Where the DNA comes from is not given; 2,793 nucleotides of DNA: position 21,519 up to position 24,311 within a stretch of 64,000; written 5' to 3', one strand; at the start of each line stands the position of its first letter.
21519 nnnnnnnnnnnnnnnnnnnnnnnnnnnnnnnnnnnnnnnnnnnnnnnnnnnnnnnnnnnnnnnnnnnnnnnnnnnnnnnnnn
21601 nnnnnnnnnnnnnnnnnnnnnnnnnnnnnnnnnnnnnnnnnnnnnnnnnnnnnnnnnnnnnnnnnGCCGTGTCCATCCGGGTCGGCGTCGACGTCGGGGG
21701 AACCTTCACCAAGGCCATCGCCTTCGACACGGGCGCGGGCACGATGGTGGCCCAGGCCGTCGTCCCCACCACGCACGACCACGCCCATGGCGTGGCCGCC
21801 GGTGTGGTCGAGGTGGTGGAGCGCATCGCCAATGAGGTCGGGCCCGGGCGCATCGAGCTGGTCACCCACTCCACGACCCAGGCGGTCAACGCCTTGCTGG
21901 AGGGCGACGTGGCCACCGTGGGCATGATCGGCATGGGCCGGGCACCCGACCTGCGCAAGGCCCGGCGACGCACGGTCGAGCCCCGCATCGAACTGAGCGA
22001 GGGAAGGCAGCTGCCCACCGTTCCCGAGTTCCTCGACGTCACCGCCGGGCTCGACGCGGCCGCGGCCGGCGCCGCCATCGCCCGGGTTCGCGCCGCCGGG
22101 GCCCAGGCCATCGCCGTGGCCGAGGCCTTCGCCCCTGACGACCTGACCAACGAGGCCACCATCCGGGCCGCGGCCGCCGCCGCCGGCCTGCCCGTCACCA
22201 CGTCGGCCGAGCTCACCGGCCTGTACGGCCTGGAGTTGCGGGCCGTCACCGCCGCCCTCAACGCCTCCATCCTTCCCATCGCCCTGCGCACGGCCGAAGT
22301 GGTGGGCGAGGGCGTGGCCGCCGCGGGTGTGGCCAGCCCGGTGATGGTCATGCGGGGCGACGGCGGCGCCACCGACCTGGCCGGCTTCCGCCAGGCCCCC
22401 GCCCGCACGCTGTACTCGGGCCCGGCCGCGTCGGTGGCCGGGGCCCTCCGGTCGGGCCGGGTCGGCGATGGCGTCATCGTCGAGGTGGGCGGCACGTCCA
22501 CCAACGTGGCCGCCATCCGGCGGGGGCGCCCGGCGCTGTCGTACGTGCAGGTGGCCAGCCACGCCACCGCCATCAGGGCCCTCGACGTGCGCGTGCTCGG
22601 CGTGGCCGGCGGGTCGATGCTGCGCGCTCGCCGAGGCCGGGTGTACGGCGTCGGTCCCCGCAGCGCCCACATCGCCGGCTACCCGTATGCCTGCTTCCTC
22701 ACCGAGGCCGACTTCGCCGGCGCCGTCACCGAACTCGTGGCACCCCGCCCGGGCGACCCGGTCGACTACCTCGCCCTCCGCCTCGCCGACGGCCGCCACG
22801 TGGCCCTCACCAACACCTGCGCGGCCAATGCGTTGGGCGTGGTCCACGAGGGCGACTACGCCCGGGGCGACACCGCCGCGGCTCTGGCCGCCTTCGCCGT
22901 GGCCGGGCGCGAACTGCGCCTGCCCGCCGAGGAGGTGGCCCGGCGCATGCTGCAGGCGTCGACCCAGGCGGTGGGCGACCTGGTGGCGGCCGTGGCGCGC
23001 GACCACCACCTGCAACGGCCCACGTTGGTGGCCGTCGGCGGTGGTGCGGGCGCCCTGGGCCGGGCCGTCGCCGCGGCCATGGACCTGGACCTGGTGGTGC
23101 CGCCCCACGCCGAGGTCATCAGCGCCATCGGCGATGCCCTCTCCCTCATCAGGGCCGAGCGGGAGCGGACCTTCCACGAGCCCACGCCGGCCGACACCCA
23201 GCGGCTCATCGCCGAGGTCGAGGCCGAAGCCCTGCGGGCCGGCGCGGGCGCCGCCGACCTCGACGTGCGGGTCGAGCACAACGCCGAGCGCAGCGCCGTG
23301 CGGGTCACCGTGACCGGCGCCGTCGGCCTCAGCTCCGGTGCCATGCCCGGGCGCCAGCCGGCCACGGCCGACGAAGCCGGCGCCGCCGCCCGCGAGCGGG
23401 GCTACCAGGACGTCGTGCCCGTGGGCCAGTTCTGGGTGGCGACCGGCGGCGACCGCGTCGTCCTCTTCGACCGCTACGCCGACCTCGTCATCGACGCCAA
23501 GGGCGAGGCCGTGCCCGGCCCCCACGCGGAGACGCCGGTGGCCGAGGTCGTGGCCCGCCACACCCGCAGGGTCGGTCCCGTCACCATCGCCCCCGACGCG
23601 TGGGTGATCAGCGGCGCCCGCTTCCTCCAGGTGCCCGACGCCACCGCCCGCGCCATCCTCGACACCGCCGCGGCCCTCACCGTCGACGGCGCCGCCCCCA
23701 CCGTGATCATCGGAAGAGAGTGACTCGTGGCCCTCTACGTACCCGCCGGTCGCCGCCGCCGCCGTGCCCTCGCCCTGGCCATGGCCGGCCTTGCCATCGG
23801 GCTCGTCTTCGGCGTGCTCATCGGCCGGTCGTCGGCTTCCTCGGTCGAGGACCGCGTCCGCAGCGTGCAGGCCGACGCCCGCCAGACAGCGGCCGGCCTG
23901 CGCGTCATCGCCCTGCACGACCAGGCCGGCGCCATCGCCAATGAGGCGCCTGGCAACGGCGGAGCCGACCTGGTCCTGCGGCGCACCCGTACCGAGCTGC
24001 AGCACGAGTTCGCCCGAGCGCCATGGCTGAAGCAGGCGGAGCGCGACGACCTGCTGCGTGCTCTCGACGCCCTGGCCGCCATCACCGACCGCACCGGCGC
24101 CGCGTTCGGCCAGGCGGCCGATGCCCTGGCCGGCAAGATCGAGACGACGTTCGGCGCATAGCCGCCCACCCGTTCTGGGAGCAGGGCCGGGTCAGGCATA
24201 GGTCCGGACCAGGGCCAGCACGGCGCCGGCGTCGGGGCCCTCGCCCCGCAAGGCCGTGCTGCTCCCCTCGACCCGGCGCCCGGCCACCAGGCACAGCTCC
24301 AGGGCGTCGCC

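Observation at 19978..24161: FTR1 iron-permease operon with a lone hydantoinase-A-like protein and three helical extracytoplasmic modules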

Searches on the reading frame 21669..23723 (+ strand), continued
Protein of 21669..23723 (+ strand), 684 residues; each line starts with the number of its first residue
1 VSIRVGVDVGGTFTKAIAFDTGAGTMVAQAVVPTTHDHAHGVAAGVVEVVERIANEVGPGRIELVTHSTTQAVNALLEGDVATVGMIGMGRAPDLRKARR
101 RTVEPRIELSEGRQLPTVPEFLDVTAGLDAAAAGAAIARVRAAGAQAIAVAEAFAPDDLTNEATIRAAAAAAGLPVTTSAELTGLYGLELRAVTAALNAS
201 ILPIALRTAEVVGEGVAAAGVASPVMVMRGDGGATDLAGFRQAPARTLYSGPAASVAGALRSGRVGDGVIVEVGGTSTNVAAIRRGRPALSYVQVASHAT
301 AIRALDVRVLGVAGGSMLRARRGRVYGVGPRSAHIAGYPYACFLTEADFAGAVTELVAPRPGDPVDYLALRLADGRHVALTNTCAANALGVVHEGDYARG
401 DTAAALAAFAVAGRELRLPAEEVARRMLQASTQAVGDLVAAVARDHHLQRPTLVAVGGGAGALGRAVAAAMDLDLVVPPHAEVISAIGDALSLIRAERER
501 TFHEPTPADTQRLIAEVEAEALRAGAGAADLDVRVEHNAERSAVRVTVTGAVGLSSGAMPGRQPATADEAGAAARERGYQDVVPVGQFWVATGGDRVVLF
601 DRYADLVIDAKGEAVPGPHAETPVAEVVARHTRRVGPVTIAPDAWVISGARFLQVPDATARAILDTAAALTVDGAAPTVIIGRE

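Call 71: find_encoding_contigs(protein=P0376, flank=4000, max_places=2)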
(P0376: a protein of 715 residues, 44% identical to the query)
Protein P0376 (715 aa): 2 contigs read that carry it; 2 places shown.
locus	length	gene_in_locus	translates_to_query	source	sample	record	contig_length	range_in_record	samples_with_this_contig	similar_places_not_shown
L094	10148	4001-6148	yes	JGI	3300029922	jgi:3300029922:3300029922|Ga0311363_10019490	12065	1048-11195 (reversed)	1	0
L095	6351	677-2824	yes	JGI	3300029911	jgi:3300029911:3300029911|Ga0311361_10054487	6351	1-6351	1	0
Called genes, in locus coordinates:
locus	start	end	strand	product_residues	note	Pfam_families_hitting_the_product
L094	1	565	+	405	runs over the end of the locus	PF06271:RDD, PF10502:Peptidase_S26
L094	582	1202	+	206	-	PF13302:Acetyltransf_3, PF00583:Acetyltransf_1 (weak)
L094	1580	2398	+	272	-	-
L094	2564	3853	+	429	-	-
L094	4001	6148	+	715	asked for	PF05378:Hydant_A_N, PF13941:MutL (faint), PF01968:Hydantoinase_A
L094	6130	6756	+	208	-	-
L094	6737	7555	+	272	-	-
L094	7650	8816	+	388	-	PF00392:GntR, PF00532:Peripla_BP_1, PF13377:Peripla_BP_3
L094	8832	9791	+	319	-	PF07963:N_methyl (weak), PF07596:SBP_bac_10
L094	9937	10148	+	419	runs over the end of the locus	?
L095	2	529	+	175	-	?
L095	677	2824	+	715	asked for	PF05378:Hydant_A_N, PF13941:MutL (faint), PF01968:Hydantoinase_A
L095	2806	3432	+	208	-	-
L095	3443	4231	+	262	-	-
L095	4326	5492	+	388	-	PF00392:GntR, PF00532:Peripla_BP_1, PF13377:Peripla_BP_3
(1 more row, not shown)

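Call 72: find_encoding_contigs(protein=P0387, flank=4000, max_places=2)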
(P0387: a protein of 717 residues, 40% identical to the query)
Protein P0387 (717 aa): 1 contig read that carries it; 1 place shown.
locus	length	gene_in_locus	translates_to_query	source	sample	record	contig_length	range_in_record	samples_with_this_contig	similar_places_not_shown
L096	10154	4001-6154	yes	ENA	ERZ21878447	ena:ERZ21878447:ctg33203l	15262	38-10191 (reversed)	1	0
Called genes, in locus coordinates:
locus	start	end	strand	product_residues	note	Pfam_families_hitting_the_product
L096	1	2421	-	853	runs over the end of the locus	PF00990:GGDEF, PF24898:GGDEF_GdpP (faint), PF13191:AAA_16, PF13401:AAA_22 (weak)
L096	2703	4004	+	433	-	-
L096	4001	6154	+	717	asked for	PF05378:Hydant_A_N, PF01968:Hydantoinase_A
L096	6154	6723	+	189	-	-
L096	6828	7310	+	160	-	-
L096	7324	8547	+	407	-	PF05977:MFS_3, PF07690:MFS_1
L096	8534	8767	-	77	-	-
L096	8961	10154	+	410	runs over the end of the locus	?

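Call 73: search_protein_families(library=pfam, proteins=[L084:3633-4934:+, L094:2564-3850:+, L096:2703-4001:+, L084:7173-7721:+, L094:6130-6753:+, L092:6157-6843:+, L090:6155-6622:+, L090:2145-2735:+, L090:1130-1993:+, L089:4004-4477:+], max_evalue=0.1)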
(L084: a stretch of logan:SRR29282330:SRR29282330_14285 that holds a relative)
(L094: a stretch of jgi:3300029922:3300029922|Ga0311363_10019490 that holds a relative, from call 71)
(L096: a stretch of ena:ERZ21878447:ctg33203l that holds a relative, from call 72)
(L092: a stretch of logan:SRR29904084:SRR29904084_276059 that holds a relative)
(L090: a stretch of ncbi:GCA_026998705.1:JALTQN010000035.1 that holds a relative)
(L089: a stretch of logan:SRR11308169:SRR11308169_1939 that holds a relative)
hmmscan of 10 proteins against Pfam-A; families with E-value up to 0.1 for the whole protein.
L084:3633-4934:+ (434 aa): 0 families

L094:2564-3850:+ (429 aa): 0 families

L096:2703-4001:+ (433 aa): 0 families

L084:7173-7721:+ (183 aa): 0 families

L094:6130-6753:+ (208 aa): 0 families

L092:6157-6843:+ (229 aa): 0 families

L090:6155-6622:+ (156 aa): 5 families
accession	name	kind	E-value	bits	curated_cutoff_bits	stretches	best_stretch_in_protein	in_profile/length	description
PF05531.17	NPV_P10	-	0.003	18.5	29.8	1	101-155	8-65/75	Nucleopolyhedrovirus P10 protein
PF06103.16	DUF948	-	0.044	14.4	37.2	1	91-152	27-88/89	Bacterial protein of unknown function (DUF948)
PF08165.16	FerA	-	0.063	13.6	33.9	0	91-126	15-51/65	FerA (NUC095) domain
PF22652.1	DUF7006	-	0.074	13.7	27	0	85-148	22-83/112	Family of unknown function (DUF7006)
PF08454.17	RIH_assoc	-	0.089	13.2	28.5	0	122-154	27-59/99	RyR and IP3R Homology associated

L090:2145-2735:+ (197 aa): 2 families
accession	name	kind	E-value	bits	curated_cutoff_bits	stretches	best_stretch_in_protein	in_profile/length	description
PF05812.17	Herpes_BLRF2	-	0.0079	16.8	25.8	1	94-149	45-100/119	Herpesvirus BLRF2 protein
PF15872.10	SRTM1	-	0.081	13.5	27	1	151-192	17-57/103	Serine-rich and transmembrane domain-containing protein 1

L090:1130-1993:+ (288 aa): 1 family
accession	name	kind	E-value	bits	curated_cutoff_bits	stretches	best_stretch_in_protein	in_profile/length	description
PF15469.12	Sec5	-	0.065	11.8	22.7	1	197-284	630-714/837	Exocyst complex component Sec5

L089:4004-4477:+ (158 aa): 3 families
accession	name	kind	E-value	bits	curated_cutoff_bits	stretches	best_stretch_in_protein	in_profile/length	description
PF05531.17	NPV_P10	-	0.011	16.7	29.8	0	84-147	9-66/75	Nucleopolyhedrovirus P10 protein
PF05377.16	FlaC_arch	-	0.034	15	27.8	0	82-96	31-45/55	Flagella accessory protein C (FlaC)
PF24783.1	FANCA_arcN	-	0.051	13.7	27.2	1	112-151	3-42/235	FANCA arcN subdomain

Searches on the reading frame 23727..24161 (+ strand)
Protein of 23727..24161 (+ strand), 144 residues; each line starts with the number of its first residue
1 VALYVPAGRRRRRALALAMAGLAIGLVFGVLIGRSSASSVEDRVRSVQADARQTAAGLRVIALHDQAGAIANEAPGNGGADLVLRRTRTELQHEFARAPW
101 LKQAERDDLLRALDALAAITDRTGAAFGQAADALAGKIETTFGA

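Call 3: search_protein_families(library=pfam, proteins=[window:23727-24161:+], max_evalue=1)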
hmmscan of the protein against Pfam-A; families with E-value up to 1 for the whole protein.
window:23727-24161:+ (144 aa): 4 families
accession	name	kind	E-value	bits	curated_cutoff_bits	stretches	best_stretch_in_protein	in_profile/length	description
PF19968.4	VMAP-M7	-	0.023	15.2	27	1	80-114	28-62/160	vWA-MoxR associated protein middle region (VMAP-M) 7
PF04932.20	Wzy_C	-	0.12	12.7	31.7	1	9-78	34-102/149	O-Antigen ligase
PF03616.19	Glt_symporter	-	0.15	11.1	26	1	13-57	155-199/368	Sodium/glutamate symporter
PF05478.16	Prominin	-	0.26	9.8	34.3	1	8-58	135-185/799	Prominin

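Call 4: search_protein_families(library=ncbifam, proteins=[window:23727-24161:+], max_evalue=1)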
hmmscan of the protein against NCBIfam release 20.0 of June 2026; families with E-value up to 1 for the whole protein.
window:23727-24161:+ (144 aa): 3 families
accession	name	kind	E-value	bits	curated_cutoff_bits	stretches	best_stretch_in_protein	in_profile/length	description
TIGR00880.1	2_A_01_02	superfamily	0.072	13.2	131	1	9-37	83-111/141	multidrug resistance protein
NF001208.0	PRK00174.1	subfamily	0.075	11.3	657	1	17-104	151-241/649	acetate--CoA ligase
NF052375.1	antisigma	equivalog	0.49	10.3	100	1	8-64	78-132/217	anti-sigma factor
